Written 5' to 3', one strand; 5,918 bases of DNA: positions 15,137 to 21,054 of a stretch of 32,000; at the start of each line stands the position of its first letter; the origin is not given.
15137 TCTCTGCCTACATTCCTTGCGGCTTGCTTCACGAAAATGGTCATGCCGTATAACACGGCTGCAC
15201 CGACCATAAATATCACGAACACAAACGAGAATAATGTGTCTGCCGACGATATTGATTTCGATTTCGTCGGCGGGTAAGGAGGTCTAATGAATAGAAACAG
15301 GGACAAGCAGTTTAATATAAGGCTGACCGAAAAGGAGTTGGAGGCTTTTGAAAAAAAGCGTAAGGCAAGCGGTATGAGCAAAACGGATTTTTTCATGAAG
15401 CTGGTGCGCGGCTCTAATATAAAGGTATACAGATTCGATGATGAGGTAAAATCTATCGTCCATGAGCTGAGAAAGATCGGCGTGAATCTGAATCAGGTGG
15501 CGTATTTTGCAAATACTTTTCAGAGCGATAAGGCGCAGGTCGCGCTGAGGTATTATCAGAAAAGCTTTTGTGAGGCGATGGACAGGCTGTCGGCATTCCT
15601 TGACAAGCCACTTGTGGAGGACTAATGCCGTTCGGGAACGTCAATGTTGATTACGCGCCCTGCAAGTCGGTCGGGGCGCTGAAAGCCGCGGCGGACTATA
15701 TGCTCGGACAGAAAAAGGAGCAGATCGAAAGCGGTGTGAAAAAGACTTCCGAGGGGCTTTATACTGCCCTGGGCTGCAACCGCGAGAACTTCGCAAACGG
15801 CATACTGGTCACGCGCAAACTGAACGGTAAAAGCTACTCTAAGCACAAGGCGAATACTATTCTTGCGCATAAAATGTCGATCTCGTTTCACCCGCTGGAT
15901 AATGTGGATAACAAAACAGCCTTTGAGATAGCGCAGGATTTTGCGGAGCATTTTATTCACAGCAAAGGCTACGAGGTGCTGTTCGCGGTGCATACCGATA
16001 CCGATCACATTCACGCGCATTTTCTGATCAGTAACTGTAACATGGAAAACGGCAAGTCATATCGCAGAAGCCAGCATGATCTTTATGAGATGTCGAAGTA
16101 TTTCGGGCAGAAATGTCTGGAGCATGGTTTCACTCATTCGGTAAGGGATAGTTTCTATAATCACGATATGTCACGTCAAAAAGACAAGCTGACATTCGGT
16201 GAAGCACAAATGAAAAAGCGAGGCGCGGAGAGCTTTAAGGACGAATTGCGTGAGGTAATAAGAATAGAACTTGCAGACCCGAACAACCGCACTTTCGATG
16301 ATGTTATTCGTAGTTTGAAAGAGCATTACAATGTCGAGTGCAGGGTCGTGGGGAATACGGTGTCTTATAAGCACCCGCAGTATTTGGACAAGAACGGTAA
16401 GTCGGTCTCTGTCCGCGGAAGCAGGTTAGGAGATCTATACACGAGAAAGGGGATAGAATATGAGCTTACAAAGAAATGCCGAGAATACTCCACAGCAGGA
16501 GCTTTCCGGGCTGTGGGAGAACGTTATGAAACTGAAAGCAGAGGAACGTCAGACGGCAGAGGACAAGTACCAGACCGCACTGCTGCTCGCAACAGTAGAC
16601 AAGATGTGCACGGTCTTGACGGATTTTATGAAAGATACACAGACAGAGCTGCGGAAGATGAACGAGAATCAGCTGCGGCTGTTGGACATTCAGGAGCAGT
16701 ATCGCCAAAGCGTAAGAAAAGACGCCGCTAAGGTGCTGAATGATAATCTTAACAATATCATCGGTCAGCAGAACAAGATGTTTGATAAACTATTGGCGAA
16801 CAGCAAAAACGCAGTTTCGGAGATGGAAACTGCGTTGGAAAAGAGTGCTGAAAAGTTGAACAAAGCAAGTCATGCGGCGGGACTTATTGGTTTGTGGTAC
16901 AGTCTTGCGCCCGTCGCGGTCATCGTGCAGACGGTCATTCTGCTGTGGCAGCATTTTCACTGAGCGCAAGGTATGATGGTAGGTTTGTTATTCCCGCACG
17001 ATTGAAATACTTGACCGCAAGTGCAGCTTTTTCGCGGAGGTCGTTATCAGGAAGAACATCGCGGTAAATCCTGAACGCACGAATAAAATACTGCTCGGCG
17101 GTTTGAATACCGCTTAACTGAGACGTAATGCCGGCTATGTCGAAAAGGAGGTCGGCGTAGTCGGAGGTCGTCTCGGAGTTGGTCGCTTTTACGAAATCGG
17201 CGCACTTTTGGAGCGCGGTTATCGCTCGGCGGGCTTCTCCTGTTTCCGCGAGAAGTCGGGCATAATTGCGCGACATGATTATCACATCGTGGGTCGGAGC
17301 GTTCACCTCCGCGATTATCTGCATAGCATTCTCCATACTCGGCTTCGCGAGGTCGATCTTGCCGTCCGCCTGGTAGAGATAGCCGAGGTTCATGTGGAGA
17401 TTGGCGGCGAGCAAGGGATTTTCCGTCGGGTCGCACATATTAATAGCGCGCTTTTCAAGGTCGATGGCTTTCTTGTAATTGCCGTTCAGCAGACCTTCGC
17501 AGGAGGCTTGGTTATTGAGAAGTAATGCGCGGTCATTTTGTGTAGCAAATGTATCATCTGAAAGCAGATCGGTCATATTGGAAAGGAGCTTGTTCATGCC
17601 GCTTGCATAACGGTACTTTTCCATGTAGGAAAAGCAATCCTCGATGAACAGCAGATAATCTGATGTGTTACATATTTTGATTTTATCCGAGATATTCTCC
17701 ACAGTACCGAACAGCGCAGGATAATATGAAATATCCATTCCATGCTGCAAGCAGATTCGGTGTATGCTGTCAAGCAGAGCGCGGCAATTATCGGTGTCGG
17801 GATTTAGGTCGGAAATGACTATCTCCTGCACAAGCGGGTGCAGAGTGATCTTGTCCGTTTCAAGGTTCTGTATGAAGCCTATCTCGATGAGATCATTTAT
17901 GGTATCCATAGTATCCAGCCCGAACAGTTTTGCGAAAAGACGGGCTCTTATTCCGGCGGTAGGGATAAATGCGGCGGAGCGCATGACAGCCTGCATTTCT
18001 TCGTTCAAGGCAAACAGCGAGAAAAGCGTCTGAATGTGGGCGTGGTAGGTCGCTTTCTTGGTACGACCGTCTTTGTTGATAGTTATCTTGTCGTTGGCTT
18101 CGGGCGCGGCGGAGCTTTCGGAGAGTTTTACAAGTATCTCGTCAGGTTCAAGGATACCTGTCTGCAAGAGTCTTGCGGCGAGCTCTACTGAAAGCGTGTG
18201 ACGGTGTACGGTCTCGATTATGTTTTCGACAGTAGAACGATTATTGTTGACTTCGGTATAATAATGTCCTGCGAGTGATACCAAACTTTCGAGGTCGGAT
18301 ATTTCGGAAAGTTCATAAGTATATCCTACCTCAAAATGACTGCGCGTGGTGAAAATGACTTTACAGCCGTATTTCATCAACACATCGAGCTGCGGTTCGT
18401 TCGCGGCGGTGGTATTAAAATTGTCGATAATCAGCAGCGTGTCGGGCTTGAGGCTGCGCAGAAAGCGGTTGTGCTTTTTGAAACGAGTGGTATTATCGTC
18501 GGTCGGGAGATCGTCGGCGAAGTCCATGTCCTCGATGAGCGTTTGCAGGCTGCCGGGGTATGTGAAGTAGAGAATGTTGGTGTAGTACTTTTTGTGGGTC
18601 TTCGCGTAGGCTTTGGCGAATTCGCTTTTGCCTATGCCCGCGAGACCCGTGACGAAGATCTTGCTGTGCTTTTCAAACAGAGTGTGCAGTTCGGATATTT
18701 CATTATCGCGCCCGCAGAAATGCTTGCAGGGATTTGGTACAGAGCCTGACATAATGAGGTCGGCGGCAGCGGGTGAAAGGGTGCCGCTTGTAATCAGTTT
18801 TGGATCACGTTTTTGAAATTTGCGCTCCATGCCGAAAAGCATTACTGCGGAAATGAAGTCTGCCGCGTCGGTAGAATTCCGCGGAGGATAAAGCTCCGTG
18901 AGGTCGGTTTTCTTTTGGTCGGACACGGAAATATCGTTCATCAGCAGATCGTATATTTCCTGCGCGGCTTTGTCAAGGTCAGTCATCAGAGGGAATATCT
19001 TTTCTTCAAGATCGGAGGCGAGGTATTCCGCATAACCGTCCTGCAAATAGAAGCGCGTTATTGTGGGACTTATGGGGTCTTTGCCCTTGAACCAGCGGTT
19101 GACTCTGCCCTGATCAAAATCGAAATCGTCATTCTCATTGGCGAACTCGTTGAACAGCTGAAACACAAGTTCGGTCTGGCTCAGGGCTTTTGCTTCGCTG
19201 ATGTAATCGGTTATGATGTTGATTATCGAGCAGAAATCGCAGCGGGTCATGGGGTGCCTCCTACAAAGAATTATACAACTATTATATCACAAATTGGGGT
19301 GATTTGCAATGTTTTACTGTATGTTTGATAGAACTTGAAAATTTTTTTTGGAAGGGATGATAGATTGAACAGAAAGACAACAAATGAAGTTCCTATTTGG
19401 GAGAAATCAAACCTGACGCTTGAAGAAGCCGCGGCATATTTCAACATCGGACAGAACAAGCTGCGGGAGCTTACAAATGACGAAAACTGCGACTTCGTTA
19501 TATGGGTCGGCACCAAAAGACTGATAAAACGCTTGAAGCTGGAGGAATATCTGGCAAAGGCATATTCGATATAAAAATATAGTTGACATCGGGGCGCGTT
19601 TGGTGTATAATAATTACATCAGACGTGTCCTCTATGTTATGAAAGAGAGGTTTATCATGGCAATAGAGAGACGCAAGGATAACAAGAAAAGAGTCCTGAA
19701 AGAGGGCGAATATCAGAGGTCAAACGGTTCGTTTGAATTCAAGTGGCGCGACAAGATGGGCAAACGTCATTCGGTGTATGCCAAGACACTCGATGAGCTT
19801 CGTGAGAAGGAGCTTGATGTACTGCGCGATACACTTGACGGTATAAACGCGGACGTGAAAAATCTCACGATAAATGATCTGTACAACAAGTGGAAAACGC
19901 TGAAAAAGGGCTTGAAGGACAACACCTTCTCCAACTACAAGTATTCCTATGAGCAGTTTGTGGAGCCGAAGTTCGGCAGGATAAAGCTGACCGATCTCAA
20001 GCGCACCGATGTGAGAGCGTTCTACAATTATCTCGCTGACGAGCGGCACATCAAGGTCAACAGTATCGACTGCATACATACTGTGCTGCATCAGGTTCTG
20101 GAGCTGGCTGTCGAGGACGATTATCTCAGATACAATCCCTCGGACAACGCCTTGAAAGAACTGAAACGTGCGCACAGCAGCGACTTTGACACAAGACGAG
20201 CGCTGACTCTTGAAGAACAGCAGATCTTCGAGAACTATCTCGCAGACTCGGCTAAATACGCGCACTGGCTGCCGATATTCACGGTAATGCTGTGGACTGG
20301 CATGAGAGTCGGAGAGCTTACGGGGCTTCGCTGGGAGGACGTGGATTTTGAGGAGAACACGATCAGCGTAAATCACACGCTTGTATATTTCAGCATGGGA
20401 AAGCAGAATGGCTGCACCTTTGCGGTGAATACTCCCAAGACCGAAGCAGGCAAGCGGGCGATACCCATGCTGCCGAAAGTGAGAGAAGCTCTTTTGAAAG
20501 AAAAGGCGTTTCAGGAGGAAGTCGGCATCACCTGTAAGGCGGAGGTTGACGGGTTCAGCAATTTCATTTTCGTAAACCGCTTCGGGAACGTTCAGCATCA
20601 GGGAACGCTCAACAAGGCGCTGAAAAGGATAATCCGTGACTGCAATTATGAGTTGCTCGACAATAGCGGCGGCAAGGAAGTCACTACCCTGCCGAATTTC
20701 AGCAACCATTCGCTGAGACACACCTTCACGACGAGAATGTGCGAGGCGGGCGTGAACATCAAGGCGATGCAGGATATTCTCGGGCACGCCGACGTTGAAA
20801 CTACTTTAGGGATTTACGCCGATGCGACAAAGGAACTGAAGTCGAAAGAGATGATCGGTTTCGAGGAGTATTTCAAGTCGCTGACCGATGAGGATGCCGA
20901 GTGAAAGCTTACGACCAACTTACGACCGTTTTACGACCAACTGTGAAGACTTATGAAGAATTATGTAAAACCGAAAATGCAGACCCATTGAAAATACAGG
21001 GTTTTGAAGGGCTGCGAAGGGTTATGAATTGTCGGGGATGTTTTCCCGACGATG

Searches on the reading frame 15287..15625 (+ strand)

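Call 115: search_protein_families(library=pfam, proteins=[window:15287-15625:+], max_evalue=0.001)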
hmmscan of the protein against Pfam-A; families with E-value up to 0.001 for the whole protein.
window:15287-15625:+ (112 aa): 4 families
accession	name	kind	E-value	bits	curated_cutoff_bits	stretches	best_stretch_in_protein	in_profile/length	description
PF21983.2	NikA-like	-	3.4e-14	53.2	27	1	3-72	1-69/72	Mobilization protein NikA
PF19514.5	MobC_2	-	4.6e-06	26.8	27.5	1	4-92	19-116/140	MobC-like protein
PF05713.17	MobC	-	4.7e-05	24.2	23.2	1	60-85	3-28/45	Bacterial mobilisation protein (MobC)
PF01402.27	RHH_1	-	0.00033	21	20.5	1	9-36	2-29/39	Ribbon-helix-helix protein, copG family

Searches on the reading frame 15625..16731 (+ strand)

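Call 29: search_protein_families(library=pfam, proteins=[window:15625-16731:+], max_evalue=0.001)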
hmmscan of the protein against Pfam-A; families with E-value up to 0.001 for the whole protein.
window:15625-16731:+ (368 aa): 2 families
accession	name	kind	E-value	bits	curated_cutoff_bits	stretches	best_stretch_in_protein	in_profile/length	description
PF03432.20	Relaxase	-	8.4e-24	84.8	24.6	1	39-169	8-132/132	MobA/VirD2-like, nuclease domain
PF03389.21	MobA_MobL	-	0.00023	21.5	26.7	1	75-170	63-157/224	MobA/MobL family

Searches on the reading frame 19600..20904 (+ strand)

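Call 29: search_protein_families(library=pfam, proteins=[window:19600-20904:+], max_evalue=0.001)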
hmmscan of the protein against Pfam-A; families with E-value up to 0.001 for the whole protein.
window:19600-20904:+ (434 aa): 5 families
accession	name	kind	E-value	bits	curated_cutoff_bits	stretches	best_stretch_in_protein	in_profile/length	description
PF00589.27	Phage_integrase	-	1e-26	94.2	27.1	1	217-411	18-170/172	Phage integrase family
PF02920.21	Integrase_DNA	-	1.4e-16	60.7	27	1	23-77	3-69/70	DNA binding domain of tn916 integrase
PF14659.12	Phage_int_SAM_3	-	4.5e-09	36.8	22.6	1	90-145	1-57/58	Phage integrase, N-terminal SAM-like domain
PF13102.12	Phage_int_SAM_5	-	7.6e-08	33.1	22.3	1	100-181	12-93/98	Phage integrase SAM-like domain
PF13495.12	Phage_int_SAM_4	-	3.7e-05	24.5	27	1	103-174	12-82/85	Phage integrase, N-terminal SAM-like domain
